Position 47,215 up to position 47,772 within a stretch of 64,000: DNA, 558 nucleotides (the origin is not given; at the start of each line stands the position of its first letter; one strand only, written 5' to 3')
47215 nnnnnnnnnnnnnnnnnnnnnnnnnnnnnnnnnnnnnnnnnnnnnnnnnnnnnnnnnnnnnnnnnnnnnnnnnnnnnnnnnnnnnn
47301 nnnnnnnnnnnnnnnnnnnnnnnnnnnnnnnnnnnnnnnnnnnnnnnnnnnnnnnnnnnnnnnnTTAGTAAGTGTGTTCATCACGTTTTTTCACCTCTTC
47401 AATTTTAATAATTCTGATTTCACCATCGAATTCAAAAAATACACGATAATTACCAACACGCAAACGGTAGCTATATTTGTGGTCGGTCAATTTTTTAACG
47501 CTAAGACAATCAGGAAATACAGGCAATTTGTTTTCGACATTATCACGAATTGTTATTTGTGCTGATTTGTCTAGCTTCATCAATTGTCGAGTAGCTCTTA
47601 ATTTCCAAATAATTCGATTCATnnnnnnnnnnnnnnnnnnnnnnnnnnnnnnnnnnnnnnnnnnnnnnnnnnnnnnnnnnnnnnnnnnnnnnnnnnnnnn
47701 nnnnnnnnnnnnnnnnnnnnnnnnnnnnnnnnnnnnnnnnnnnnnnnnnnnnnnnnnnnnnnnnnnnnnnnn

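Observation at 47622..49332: Three-gene cassette of unknown function translationally chained to a higBA pair (candidate novel defence/addiction system)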

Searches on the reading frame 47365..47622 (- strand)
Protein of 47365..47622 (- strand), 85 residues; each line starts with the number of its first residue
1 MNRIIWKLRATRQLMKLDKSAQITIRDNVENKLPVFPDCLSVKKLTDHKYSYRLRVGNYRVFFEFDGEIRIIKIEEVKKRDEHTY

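Call 3: search_protein_families(library=pfam, proteins=[window:47365-47622:-], max_evalue=1)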
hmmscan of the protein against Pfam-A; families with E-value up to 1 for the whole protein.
window:47365-47622:- (85 aa): 1 family
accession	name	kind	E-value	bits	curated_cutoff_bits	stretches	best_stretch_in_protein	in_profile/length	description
PF05016.21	ParE_toxin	-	4.5e-06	27.6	23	1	4-82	1-87/89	ParE toxin of type II toxin-antitoxin system, parDE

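Call 4: search_protein_families(library=padloc, proteins=[window:47365-47622:-], max_evalue=1)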
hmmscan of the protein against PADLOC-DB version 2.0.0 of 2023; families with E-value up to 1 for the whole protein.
window:47365-47622:- (85 aa): 0 families

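Call 5: search_protein_families(library=phrogs, proteins=[window:47365-47622:-], max_evalue=1)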
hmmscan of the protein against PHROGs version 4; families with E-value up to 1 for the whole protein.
window:47365-47622:- (85 aa): 2 families
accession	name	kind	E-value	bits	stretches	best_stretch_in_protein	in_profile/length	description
phrog_1213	-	moron, auxiliary metabolic gene and host takeover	1.2e-16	62.1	1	1-84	2-87/88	RelE-like toxin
phrog_32950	-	unknown function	0.1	13.5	1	41-82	38-82/84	-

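Call 6: search_protein_families(library=ncbifam, proteins=[window:47365-47622:-], max_evalue=1)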
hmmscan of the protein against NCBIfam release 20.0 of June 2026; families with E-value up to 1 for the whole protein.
window:47365-47622:- (85 aa): 1 family
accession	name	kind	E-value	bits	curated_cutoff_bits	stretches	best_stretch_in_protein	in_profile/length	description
NF000329.2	bla_B2_CphA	exception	0.093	12.4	500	1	7-64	112-169/253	CphA family subclass B2 metallo-beta-lactamase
